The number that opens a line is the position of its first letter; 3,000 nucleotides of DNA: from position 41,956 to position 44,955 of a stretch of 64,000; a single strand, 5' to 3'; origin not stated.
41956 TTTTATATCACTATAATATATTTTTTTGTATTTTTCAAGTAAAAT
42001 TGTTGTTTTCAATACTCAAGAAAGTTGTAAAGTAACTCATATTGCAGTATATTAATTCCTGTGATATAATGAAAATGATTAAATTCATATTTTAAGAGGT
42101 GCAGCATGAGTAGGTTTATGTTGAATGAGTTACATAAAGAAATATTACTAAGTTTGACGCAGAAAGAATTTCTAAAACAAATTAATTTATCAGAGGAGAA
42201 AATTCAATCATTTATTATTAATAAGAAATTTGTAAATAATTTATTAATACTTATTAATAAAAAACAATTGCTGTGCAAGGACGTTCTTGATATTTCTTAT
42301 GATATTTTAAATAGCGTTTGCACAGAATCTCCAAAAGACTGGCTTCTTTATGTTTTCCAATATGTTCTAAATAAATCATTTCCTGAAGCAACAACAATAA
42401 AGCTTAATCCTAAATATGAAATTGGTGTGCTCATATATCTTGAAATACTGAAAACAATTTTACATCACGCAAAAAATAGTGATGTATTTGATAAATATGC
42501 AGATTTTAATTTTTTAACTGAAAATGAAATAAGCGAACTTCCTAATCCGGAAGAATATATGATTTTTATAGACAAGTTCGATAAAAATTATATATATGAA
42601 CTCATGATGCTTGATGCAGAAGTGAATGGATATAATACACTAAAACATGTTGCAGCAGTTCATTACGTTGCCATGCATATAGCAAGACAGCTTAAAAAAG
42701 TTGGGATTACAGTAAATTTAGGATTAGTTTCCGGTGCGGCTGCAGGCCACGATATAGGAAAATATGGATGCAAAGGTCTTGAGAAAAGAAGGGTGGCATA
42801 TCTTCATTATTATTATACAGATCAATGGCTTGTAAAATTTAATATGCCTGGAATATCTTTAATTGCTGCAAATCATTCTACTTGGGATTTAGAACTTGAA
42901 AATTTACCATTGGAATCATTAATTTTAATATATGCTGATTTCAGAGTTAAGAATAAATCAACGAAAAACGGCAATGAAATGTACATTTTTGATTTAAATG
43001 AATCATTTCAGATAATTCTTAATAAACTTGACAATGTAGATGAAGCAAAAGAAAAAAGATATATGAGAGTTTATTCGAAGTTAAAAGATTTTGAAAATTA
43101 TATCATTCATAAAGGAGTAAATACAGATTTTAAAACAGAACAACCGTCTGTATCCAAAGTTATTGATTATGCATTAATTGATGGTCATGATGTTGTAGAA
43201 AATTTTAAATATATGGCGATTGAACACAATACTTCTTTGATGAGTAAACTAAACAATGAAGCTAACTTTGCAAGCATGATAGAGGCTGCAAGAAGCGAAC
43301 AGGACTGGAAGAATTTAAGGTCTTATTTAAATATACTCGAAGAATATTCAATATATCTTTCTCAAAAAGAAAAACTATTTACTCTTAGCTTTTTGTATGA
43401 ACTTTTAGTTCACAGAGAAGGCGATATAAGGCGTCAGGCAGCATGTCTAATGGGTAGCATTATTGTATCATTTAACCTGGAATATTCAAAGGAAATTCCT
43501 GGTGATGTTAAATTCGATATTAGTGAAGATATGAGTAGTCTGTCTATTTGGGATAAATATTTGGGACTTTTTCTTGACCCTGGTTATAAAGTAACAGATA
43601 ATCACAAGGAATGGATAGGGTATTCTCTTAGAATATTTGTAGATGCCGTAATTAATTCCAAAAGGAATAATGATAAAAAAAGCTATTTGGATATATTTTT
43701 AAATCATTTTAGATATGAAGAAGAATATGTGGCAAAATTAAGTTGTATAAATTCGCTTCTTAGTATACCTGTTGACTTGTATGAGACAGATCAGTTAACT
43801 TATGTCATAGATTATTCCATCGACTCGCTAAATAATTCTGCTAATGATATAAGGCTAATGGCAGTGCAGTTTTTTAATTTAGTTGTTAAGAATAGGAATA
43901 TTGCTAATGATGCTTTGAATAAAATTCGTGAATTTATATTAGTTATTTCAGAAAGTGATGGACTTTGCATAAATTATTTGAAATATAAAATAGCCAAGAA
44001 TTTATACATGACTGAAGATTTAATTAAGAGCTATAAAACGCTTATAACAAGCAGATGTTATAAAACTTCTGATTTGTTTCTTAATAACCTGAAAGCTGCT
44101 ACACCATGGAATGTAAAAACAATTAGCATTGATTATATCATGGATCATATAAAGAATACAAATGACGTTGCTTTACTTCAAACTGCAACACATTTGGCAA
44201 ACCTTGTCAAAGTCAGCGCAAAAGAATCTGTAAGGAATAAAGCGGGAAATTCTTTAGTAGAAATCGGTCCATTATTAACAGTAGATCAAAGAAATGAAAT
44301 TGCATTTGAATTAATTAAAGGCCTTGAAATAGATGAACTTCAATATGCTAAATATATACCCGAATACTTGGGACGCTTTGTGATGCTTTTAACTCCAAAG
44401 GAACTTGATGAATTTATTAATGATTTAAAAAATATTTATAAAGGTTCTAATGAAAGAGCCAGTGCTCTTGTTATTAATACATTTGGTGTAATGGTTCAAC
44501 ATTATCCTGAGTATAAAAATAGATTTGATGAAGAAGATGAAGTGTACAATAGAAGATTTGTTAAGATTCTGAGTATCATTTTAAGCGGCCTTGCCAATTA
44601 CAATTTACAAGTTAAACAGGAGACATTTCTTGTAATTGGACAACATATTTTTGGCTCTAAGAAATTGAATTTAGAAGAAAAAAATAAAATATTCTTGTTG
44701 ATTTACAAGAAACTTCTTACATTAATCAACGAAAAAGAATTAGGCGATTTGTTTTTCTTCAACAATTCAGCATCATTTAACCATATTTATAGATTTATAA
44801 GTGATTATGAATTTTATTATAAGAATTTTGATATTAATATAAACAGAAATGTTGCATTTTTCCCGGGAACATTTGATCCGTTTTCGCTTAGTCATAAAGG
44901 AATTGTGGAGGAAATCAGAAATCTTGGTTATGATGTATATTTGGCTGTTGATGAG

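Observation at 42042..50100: Operon headed by a 1,621-aa HD / helical-repeat / NadD-like / GNAT-like / PRTase-like fusion protein with dehydrogenase, flavoprotein and aldolase partners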

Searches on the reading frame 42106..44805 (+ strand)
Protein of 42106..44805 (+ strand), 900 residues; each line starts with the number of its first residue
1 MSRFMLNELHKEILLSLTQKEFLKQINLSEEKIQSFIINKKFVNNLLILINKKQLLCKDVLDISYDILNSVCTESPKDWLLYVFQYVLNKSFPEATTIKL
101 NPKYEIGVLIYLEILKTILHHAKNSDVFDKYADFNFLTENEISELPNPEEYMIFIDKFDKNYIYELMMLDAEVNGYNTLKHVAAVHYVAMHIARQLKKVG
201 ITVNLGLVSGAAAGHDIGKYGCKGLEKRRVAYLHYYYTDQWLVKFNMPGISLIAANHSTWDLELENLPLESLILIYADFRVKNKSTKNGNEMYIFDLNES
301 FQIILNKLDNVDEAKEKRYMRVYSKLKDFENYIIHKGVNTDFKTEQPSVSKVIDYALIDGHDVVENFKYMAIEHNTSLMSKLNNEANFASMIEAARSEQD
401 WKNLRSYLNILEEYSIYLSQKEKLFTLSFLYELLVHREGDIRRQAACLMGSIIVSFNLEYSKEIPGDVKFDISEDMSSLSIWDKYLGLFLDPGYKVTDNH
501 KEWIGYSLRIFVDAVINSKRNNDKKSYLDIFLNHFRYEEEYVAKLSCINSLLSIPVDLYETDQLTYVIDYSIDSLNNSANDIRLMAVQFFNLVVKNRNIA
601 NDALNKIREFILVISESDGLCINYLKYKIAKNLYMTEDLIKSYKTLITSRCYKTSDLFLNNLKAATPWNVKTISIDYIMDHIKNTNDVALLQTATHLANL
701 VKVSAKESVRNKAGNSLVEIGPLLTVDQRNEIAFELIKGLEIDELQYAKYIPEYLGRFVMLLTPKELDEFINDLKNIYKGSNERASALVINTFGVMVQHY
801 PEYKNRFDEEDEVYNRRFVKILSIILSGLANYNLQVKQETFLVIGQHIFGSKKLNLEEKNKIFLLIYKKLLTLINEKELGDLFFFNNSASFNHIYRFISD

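Call 37: predict_structure(alignment_id=A3)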
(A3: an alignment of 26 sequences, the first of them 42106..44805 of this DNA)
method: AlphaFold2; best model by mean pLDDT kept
length: 900 residues; sequences in the alignment: 26
mean_pLDDT: 86.4   pTM: 0.82
mean pLDDT of the five models: 86.4, 85.9, 84.1, 83.6, 82.5
residues with pLDDT >= 90: 435; 70-90: 394; 50-70: 65; < 50: 6
segments of 3 or more residues with pLDDT < 50: 471-473
pLDDT, mean of each block of 10 residues (from residue 1): 78 92 91 90 87 85 90 87 94 88 91 92 79 92 90 95 93 88 96 94 93 90 68 77 86 75 76 92 86 90 72 72 88 92 86 62 83 83 78 81 79 81 89 87 93 79 52 67 92 80 90 92 91 85 91 93 93 90 94 87 85 88 94 92 87 78 88 92 84 94 87 95 94 93 76 95 94 91 87 95 90 94 92 82 90 93 91 68 72 86
secondary structure, 60 per line:
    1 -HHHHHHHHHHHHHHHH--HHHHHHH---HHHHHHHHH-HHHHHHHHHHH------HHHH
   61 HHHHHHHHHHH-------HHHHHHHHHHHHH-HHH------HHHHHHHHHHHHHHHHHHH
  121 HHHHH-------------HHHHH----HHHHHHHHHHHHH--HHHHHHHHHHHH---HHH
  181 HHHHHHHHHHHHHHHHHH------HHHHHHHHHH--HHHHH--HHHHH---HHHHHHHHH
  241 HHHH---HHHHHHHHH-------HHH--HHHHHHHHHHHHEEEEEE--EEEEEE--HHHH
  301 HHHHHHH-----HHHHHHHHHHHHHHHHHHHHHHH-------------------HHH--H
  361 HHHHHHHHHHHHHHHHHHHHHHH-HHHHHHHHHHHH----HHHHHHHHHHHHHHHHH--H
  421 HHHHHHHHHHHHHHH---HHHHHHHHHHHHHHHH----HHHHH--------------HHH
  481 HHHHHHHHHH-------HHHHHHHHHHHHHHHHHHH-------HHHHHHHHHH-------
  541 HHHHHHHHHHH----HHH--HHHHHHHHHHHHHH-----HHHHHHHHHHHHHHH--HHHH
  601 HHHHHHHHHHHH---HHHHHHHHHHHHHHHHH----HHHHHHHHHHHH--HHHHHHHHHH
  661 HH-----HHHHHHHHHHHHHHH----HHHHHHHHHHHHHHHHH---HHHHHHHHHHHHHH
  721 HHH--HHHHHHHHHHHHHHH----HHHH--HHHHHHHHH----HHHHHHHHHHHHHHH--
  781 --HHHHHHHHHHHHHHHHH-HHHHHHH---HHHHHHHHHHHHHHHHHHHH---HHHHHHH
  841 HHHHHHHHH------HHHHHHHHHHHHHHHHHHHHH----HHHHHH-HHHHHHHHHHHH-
elements in order (helices of 4 or more, strands of 3 or more residues): H2-17 H20-26 H30-38 H40-50 H57-71 H79-91 H102-125 H139-143 H148-160 H163-174 H178-198 H205-214 H217-221 H224-228 H232-244 H248-256 H269-280 E281-286 E289-294 H297-307 H313-335 H360-383 H385-396 H401-417 H420-435 H439-454 H459-463 H478-490 H498-516 H524-533 H541-551 H561-574 H580-594 H597-612 H616-632 H637-648 H651-662 H668-682 H687-703 H707-723 H726-740 H745-748 H751-759 H764-778 H783-799 H801-807 H811-830 H834-849 H856-876 H881-886 H888-899
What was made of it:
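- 42106..42600 (+): ORF1 residues 1-165: N-terminal helical region, poorly conserved. The AF2 model is all-helical with pLDDT about 90 (call 37).
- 43126..44820 (+): ORF1 residues 341-905: HEAT/ARM-like alpha-solenoid. AF2 pLDDT 86 (call 37).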

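Call 40: fold_search(model_id=the predicted structure, library=pdb)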
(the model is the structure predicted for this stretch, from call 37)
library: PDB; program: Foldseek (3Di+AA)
matches with E <= 10: 1396; with E <= 0.001: 128
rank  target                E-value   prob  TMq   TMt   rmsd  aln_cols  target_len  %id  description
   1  7evn_C                1.8e-05  1.00  0.17  0.19  29.5       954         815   11  The cryo-EM structure of the DDX42-SF3b complex (released 2022-08-03)
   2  4b8j                  2.1e-05  1.00  0.16  0.26  18.6       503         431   12  rImp_alpha1a (released 2013-01-09)
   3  4b8p_A                3.7e-05  1.00  0.16  0.27  18.2       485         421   12  rImp_alpha_A89NLS (released 2013-01-09)
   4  7q4o_A                4.1e-05  1.00  0.24  0.25  25.8       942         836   11  Substrate-bound A-like U2 snRNP (released 2022-03-30)
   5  4rv1_A                4.3e-05  1.00  0.17  0.29  16.3       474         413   12  Crystal Structure of Engineered Protein. Northeast Structural Genomics Consortium (NESG) Target OR497. (released 2014-12-10)
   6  7onb_C                5.6e-05  1.00  0.20  0.21  25.8       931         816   11  Structure of the U2 5' module of the A3'-SSA complex (released 2021-08-04)
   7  7dco_1                5.8e-05  1.00  0.23  0.23  27.6       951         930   10  Cryo-EM structure of the activated spliceosome (Bact complex) at an atomic resolution of 2.5 angstrom (released 2021-03-17)
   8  4rv1_D                6.5e-05  1.00  0.17  0.29  15.9       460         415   11  Crystal Structure of Engineered Protein. Northeast Structural Genomics Consortium (NESG) Target OR497. (released 2014-12-10)
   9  4rv1_B                6.5e-05  1.00  0.17  0.28  15.9       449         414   12  Crystal Structure of Engineered Protein. Northeast Structural Genomics Consortium (NESG) Target OR497. (released 2014-12-10)
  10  7q3l_A                6.7e-05  1.00  0.22  0.24  25.1       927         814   10  Human 17S U2 snRNP 5' domain (released 2022-03-30)
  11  4rv1_F                7.2e-05  1.00  0.18  0.30  15.7       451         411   13  Crystal Structure of Engineered Protein. Northeast Structural Genomics Consortium (NESG) Target OR497. (released 2014-12-10)
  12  2yns_A                7.2e-05  1.00  0.16  0.26  18.7       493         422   13  rImp_alpha_B54NLS (released 2013-01-09)
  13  8twe_A                7.5e-05  1.00  0.22  0.42  13.4       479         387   14  Cryo-EM structure of the PP2A:B55-FAM122A complex, B55 body (released 2023-11-01)
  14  7rht                  7.5e-05  1.00  0.18  0.29  16.8       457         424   14  Importin alpha 7 delta IBB (KPNA6) (released 2022-02-23)
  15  6mzf_E                8.0e-05  1.00  0.16  0.27  25.6       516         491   10  Structural Basis of Tubulin Recruitment and Assembly by Microtubule Polymerases with Tumor Overexpressed Gene (TOG) Do (released 2018-11-28)
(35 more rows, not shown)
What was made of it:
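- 43126..44820 (+): Foldseek hits are importin-alpha, PP2A-A, SF3B1 and CAND1 (E about 1e-5, call 40).
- Checked: HEAT/ARM solenoid: Foldseek (call 40).
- The large HEAT/ARM solenoid is typical of protein-protein scaffolds (call 40).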
